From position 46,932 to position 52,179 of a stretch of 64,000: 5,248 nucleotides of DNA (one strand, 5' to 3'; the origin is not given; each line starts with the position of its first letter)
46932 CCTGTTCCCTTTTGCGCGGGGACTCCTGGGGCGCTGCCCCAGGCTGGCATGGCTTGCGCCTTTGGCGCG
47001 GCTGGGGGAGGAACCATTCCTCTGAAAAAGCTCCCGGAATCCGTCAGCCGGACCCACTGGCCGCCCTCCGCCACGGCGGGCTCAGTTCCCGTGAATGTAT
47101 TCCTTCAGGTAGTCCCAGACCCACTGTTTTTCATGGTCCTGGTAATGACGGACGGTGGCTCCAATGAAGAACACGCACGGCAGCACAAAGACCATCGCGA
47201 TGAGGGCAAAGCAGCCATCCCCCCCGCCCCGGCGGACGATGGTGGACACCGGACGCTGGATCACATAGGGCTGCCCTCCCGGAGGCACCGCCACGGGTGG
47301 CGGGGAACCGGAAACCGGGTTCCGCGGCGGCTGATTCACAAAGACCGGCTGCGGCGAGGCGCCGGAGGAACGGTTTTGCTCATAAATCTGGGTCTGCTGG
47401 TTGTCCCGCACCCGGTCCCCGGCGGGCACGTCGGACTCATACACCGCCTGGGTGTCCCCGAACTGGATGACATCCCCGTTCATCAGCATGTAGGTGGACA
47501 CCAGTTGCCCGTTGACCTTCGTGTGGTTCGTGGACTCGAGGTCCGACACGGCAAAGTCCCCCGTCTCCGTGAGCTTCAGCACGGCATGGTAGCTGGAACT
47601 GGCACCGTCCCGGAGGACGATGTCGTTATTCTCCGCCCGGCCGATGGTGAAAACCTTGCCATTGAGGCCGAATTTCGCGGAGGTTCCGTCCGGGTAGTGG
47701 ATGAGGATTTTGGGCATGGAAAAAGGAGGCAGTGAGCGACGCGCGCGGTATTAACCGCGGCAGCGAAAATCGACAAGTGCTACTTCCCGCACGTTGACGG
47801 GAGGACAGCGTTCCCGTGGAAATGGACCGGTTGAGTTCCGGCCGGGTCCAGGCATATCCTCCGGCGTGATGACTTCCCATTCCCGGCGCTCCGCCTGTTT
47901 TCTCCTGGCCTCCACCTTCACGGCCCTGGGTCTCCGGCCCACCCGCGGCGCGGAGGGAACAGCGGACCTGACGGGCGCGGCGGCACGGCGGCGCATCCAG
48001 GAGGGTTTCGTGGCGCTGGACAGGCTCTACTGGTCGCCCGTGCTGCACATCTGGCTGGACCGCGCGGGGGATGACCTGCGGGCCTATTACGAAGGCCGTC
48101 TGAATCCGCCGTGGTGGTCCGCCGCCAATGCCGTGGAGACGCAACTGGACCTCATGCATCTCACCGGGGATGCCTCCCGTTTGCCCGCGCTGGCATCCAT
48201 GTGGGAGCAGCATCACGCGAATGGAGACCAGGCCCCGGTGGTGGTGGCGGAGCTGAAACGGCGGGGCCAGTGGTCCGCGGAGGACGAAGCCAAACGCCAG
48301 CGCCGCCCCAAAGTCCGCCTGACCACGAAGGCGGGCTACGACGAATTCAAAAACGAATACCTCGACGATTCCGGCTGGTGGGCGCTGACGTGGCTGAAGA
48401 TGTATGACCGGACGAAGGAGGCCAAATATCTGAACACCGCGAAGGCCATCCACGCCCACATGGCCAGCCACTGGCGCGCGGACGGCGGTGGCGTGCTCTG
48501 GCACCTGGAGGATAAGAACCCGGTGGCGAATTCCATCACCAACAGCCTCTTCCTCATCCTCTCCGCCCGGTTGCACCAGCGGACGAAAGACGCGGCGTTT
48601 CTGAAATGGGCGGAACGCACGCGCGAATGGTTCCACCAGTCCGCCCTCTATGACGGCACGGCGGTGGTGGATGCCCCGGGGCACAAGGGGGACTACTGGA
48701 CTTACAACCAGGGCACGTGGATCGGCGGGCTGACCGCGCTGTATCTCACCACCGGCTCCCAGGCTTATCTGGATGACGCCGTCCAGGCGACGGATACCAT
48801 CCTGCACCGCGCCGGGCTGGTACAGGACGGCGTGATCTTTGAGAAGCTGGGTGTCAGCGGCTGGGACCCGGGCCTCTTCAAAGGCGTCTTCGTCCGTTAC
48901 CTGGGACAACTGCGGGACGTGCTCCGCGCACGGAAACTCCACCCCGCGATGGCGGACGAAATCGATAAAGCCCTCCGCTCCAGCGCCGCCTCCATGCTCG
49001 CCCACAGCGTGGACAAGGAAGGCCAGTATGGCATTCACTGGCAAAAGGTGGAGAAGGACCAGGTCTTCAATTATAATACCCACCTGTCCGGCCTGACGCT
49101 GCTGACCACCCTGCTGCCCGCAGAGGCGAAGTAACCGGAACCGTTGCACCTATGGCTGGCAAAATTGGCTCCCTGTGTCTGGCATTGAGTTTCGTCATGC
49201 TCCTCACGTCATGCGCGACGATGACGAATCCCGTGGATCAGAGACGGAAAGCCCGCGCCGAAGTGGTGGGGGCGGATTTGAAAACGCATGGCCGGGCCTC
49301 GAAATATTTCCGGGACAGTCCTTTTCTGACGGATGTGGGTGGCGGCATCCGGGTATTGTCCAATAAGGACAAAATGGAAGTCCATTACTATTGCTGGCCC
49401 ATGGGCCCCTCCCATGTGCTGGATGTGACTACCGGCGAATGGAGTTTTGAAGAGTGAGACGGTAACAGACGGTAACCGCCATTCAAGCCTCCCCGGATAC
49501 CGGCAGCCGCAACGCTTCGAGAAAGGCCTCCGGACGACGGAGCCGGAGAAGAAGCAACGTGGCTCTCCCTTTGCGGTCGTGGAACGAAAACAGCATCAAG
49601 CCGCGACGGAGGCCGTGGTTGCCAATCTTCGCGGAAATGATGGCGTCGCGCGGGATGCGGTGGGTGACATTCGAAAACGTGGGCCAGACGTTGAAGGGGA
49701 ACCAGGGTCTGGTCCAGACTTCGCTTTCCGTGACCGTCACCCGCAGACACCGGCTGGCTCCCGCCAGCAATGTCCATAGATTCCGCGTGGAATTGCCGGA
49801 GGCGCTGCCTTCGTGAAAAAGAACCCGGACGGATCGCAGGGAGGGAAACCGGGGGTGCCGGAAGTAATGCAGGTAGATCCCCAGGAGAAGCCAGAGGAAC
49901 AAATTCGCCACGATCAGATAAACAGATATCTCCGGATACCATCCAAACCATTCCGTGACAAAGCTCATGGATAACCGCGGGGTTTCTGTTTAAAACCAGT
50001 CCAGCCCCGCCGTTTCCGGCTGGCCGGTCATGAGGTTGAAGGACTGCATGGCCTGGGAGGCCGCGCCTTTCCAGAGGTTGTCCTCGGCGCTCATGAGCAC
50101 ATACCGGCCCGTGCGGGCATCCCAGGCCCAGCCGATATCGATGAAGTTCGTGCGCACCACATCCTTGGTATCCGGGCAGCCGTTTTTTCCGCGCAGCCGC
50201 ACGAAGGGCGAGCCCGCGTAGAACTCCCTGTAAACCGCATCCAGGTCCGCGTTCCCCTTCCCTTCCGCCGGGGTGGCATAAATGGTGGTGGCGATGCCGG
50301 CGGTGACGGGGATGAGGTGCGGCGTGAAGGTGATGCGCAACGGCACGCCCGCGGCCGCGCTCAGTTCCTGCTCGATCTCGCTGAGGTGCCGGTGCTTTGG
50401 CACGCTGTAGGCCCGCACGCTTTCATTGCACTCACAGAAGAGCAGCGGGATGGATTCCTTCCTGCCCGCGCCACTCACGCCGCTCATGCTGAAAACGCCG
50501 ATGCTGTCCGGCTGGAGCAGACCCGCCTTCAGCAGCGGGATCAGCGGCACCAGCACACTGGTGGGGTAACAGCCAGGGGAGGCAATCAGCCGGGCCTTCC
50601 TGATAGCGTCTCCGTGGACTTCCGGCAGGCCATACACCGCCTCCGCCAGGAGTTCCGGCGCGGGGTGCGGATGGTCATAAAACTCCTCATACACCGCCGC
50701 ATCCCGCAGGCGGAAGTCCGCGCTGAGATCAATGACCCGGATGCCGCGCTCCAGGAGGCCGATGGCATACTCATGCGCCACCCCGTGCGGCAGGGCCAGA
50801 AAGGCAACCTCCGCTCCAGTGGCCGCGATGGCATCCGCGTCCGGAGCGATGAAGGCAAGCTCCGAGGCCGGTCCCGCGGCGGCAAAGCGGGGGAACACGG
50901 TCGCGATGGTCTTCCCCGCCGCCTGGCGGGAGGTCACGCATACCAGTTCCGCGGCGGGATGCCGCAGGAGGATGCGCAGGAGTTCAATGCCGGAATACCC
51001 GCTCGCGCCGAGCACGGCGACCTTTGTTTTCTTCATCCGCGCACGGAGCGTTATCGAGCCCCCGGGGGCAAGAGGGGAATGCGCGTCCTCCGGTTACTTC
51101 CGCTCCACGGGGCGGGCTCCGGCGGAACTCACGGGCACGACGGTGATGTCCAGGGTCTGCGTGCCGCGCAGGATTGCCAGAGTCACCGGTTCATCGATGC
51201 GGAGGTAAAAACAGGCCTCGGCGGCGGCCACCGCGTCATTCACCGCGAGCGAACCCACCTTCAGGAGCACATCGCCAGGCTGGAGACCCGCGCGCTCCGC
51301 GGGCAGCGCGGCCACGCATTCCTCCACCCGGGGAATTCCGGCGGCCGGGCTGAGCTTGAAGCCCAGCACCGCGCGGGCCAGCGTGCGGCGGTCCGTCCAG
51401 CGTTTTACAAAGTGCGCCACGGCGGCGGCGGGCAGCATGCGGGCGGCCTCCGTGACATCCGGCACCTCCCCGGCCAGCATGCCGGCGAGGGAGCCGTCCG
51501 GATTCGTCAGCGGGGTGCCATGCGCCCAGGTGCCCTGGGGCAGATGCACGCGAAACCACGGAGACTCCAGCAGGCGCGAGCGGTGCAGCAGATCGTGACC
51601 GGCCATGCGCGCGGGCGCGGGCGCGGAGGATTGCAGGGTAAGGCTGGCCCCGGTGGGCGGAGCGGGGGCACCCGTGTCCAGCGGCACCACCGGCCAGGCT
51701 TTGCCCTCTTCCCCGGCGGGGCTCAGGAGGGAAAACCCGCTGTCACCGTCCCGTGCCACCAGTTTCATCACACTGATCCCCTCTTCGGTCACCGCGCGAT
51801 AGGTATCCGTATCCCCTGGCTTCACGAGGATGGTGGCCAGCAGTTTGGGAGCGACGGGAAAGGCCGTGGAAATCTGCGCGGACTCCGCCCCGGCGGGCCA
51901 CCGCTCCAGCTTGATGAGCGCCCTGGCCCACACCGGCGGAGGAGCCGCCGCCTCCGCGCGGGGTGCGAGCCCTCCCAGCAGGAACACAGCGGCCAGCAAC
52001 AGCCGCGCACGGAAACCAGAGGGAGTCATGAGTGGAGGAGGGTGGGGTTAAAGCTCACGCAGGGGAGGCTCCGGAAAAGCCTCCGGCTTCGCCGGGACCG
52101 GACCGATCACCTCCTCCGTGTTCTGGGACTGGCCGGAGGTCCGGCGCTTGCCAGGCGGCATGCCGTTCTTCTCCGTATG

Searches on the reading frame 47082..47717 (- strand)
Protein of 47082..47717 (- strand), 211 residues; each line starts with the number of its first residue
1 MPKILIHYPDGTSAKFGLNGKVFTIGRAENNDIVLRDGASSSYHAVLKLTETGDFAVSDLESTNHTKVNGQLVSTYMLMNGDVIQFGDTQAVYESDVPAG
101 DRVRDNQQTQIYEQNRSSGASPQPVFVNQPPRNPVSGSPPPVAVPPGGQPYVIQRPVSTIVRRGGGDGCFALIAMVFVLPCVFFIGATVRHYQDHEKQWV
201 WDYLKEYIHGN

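Call 23: search_protein_families(library=pfam, proteins=[window:47082-47717:-], max_evalue=0.001)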
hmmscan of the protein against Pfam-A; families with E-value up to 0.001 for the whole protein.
window:47082-47717:- (211 aa): 2 families
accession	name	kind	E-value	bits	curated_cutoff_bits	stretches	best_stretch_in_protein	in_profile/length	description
PF00498.31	FHA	-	1.7e-17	64.1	20.7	1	24-87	2-67/67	FHA domain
PF16697.10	Yop-YscD_cpl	-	4.7e-13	49.7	33.2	1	13-90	9-87/94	Inner membrane component of T3SS, cytoplasmic domain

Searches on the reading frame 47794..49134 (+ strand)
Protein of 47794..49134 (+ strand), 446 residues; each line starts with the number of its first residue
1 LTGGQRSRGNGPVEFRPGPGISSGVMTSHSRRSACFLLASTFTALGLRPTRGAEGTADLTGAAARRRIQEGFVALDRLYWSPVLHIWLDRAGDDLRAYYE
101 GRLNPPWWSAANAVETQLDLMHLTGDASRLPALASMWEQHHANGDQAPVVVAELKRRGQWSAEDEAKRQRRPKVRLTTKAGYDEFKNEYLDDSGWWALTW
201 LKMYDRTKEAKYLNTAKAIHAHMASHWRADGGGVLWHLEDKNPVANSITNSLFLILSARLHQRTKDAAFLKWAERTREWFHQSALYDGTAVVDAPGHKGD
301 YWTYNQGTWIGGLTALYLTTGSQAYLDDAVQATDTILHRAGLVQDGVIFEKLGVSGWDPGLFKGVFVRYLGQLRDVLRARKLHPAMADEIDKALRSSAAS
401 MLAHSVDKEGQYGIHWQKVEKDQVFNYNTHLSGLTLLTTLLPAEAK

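Call 23: search_protein_families(library=pfam, proteins=[window:47794-49134:+], max_evalue=0.001)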
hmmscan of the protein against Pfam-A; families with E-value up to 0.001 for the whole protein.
window:47794-49134:+ (446 aa): 4 families
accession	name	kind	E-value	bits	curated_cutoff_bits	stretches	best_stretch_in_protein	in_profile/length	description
PF03663.20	Glyco_hydro_76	-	5.4e-40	138.5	25.9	1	101-443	27-357/366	Glycosyl hydrolase family 76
PF07944.18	Beta-AFase-like_GH127_cat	-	3.9e-05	23.3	24.9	0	177-276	161-254/376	Beta-L-arabinofuranosidase, GH127 catalytic domain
PF06662.19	C5-epim_C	-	0.00027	21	23.3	0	198-242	36-78/188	D-glucuronyl C5-epimerase C-terminus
PF07470.19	Glyco_hydro_88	-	0.00036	20.1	26.6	0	300-340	25-65/352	Glycosyl Hydrolase Family 88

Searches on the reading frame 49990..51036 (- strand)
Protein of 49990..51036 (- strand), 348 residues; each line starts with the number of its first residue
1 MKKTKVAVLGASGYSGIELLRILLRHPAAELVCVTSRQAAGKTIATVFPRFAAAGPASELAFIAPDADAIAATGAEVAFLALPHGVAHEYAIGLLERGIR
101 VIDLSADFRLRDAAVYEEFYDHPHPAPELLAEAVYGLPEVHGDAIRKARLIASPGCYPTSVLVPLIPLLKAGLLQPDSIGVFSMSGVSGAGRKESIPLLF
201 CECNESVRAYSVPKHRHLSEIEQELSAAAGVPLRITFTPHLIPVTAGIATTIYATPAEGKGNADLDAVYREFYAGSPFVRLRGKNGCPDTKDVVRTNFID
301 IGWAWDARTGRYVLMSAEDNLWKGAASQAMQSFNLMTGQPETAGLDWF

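Call 24: search_protein_families(library=pfam, proteins=[window:49990-51036:-], max_evalue=0.001)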
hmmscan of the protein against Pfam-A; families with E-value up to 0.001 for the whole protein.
window:49990-51036:- (348 aa): 3 families
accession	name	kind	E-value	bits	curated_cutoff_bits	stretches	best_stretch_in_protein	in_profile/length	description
PF22698.1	Semialdhyde_dhC_1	-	6.3e-56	189.2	27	1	156-320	1-165/165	Semialdehyde dehydrogenase, dimerisation domain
PF01118.30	Semialdhyde_dh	-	1.3e-29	103.5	26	1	5-148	1-121/121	Semialdehyde dehydrogenase, NAD binding domain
PF02774.23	Semialdhyde_dhC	-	5.9e-22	79.1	26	1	165-323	1-184/184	Semialdehyde dehydrogenase, dimerisation domain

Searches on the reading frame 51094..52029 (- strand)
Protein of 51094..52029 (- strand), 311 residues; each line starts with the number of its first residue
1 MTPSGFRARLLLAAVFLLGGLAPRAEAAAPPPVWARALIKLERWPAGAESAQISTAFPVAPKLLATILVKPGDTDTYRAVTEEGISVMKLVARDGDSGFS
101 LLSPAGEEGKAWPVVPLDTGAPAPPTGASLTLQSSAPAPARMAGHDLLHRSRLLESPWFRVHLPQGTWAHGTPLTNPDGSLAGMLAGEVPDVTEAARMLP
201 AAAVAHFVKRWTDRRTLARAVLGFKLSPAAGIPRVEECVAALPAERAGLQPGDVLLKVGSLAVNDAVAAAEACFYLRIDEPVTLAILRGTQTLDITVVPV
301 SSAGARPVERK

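Call 24: search_protein_families(library=pfam, proteins=[window:51094-52029:-], max_evalue=0.001)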
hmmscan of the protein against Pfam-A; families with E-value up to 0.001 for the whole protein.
window:51094-52029:- (311 aa): 2 families
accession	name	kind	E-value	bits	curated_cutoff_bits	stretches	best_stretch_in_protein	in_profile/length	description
PF13180.12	PDZ_2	-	5.3e-08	33.5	27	1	221-297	2-78/80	PDZ domain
PF17820.7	PDZ_6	-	5.9e-07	29.6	27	1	243-288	10-54/54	PDZ domain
